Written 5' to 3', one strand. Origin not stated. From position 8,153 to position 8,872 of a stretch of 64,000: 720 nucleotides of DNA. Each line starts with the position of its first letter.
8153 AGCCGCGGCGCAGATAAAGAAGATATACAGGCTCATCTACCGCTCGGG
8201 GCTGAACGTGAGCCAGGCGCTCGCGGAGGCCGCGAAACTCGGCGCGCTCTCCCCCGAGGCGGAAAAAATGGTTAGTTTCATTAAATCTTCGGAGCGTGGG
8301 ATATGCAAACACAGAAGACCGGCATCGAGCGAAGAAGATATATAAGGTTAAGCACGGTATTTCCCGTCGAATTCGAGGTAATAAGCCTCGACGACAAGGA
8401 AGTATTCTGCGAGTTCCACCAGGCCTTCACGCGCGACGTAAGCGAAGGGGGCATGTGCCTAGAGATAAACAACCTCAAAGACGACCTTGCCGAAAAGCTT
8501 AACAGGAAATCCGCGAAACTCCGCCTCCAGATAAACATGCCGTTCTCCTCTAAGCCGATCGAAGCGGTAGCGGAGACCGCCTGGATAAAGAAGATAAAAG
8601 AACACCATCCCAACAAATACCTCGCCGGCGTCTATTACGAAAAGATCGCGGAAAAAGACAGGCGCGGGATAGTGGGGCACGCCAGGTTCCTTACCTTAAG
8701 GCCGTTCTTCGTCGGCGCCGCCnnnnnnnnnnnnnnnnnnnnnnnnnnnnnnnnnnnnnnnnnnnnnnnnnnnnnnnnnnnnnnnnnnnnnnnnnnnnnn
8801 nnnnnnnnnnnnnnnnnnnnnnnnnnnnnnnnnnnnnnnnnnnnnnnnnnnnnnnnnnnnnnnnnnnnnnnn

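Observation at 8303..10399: PilZ (c-di-GMP receptor) fused via a TM helix and coiled coil to a TIM-barrel glycosidase-like domain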

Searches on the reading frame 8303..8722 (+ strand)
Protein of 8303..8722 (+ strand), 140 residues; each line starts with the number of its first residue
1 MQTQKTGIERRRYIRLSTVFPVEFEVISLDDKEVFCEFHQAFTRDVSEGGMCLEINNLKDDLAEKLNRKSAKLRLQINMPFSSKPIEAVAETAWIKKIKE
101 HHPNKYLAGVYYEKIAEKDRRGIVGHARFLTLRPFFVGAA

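Call 43: search_solved_structures(query=window:8303-8722:+, max_evalue=10, show_alignments=4)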
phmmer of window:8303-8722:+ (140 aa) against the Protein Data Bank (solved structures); distinct sequences matched with E-value up to 10: 2.
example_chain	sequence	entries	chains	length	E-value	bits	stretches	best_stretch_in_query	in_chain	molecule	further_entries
2bf3_B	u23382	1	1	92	1.3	12.5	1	23-79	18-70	TOLUENE-4-MONOOXYGENASE SYSTEM PROTEIN D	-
2bf3_A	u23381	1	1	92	1.4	12.5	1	23-79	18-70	TOLUENE-4-MONOOXYGENASE SYSTEM PROTEIN D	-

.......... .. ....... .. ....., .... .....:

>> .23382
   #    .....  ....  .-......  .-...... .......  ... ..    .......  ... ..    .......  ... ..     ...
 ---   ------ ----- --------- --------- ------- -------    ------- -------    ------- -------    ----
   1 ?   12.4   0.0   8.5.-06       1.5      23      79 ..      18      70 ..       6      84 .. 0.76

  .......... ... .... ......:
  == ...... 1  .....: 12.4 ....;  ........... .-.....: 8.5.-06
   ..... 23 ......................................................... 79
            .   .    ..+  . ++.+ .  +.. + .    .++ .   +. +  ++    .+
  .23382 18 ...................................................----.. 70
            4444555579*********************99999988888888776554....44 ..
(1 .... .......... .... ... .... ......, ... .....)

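Call 47: search_solved_structures(query=A2, max_evalue=1, show_alignments=3)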
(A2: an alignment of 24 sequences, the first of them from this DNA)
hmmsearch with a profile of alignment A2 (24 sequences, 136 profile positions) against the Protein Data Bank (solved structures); distinct sequences matched with E-value up to 1: 3.
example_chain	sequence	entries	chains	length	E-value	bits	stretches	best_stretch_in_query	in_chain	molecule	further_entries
5vx6_A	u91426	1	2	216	0.0028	20.8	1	4-132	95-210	Uncharacterized protein YpfA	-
3o6c_A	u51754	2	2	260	0.57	13.3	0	48-80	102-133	Pyridoxine 5'-phosphate synthase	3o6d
9e5c_3k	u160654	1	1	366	0.8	12.8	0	57-128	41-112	Leucine-rich repeat protein (LRRP)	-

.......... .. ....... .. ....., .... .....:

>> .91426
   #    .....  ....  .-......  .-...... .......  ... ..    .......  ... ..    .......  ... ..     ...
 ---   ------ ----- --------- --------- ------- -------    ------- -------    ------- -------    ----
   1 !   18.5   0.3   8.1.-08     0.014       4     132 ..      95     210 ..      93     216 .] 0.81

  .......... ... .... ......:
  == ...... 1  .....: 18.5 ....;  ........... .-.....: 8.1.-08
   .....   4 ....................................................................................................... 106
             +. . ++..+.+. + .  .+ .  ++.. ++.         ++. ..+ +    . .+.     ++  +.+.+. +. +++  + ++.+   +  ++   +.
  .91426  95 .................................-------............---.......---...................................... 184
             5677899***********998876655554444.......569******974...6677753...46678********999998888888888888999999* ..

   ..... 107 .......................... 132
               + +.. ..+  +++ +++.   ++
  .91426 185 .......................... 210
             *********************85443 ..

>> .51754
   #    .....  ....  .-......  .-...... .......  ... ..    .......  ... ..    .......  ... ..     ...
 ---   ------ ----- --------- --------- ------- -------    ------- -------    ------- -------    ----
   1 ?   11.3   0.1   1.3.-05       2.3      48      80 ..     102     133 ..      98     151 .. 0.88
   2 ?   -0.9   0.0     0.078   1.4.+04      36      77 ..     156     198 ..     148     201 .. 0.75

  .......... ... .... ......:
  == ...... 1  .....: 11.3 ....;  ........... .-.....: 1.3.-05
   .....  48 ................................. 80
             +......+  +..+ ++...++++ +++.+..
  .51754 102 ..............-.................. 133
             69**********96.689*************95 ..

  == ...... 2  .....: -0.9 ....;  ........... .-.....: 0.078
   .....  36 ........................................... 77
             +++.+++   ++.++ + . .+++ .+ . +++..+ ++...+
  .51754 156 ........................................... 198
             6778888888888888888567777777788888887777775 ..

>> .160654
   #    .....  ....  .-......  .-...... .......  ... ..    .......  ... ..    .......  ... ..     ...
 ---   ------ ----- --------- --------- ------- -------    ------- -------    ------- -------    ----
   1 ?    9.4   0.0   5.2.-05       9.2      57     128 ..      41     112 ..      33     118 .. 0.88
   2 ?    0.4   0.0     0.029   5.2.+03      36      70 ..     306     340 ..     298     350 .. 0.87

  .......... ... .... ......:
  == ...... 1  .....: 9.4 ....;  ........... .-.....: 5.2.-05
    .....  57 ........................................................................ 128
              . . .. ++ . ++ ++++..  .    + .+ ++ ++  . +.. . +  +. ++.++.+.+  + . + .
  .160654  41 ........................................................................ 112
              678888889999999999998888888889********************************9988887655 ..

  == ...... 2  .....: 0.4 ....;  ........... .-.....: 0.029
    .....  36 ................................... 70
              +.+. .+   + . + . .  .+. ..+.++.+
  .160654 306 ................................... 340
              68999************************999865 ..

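Call 51: find_homologous_proteins(query=A2, max_evalue=0.00001)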
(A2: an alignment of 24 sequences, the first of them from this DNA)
Query A2 (24 sequences) (135 aa, profile of the alignment): 70 proteins with E <= 0.00001 among 2818 candidates.
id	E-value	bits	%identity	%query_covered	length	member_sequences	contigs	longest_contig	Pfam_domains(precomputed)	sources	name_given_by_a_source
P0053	7.1e-58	212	93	100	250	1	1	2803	PF07238.20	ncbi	ncbi:MAG: PilZ domain-containing protein, partial [Candidatus Omnitrophota bacterium]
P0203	4.6e-55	203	74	99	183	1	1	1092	PF07238.20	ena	-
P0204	8.7e-54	199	44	93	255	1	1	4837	PF07238.20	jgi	-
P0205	6.4e-45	170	41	86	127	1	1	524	PF07238.20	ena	-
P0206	1.3e-38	150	46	94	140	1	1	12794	PF07238.20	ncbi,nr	ncbi:PilZ domain-containing protein [bacterium]|nr:MAG: PilZ domain-containing protein [bacterium]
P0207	3.3e-38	149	46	94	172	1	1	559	-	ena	-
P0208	4.2e-38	148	45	93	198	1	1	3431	PF07238.20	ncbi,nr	ncbi:MAG: PilZ domain-containing protein, partial [Candidatus Omnitrophica bacterium]|nr:PilZ domain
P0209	5.9e-38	148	46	87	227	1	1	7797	PF07238.20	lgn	-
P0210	2.6e-37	146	43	97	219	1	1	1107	-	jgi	-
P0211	3.2e-37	145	44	96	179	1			PF07238.20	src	-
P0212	3.2e-37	145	43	94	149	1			-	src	-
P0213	5.9e-37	144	41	95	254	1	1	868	-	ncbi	-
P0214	6.4e-37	144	45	96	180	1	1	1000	PF07238.20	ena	-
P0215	1.4e-34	137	44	89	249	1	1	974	PF07238.20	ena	-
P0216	3.5e-34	135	40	94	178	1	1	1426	PF07238.20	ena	-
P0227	1.2e-28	118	37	97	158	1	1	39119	PF07238.20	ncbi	ncbi:PilZ domain-containing protein [Candidatus Omnitrophota bacterium]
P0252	2.6e-24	104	35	92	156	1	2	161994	PF07238.20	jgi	jgi:c-di-GMP-binding flagellar brake protein YcgR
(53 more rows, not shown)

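Call 80: find_encoding_contigs(protein=P0252, flank=6000, max_places=2)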
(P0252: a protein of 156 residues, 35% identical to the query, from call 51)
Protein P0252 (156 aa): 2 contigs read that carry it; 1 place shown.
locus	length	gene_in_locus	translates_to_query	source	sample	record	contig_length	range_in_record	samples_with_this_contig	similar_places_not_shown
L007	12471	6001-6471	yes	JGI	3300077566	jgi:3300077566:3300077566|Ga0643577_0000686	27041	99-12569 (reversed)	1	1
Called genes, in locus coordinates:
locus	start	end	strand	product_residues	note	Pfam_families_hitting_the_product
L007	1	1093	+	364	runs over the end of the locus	PF01656:CbiA, PF13500:AAA_26, PF07085:DRTGG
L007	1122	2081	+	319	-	PF02424:ApbE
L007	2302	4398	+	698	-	PF03030:H_PPase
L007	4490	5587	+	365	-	PF02568:ThiI (faint), PF03054:tRNA_Me_trans, PF20259:tRNA_Me_trans_M, PF20258:tRNA_Me_trans_C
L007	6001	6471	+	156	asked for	PF07238:PilZ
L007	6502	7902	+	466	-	PF01171:ATP_bind_3, PF11734:TilS_C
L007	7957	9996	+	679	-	PF06480:FtsH_ext, PF00004:AAA, PF07728:AAA_5 (weak), PF17862:AAA_lid_3, PF01434:Peptidase_M41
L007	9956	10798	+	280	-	PF00809:Pterin_bind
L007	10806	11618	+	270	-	PF02457:DAC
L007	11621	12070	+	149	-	-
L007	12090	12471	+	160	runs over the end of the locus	?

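Call 81: find_encoding_contigs(protein=P0227, flank=6000, max_places=2)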
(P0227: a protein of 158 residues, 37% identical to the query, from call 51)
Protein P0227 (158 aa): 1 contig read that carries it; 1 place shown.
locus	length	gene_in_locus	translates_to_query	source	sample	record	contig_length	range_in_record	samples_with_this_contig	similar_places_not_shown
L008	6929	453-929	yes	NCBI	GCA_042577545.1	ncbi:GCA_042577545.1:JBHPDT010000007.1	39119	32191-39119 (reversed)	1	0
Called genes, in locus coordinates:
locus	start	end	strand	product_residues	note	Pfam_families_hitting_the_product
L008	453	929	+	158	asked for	PF07238:PilZ (faint)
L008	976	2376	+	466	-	PF01171:ATP_bind_3, PF11734:TilS_C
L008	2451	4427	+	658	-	PF06480:FtsH_ext, PF00004:AAA, PF07728:AAA_5 (weak), PF17862:AAA_lid_3, PF01434:Peptidase_M41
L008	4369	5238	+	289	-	PF00809:Pterin_bind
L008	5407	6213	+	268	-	PF02457:DAC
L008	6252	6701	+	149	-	-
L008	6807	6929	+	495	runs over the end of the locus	PF02878:PGM_PMM_I, PF02879:PGM_PMM_II, PF02880:PGM_PMM_III, PF00408:PGM_PMM_IV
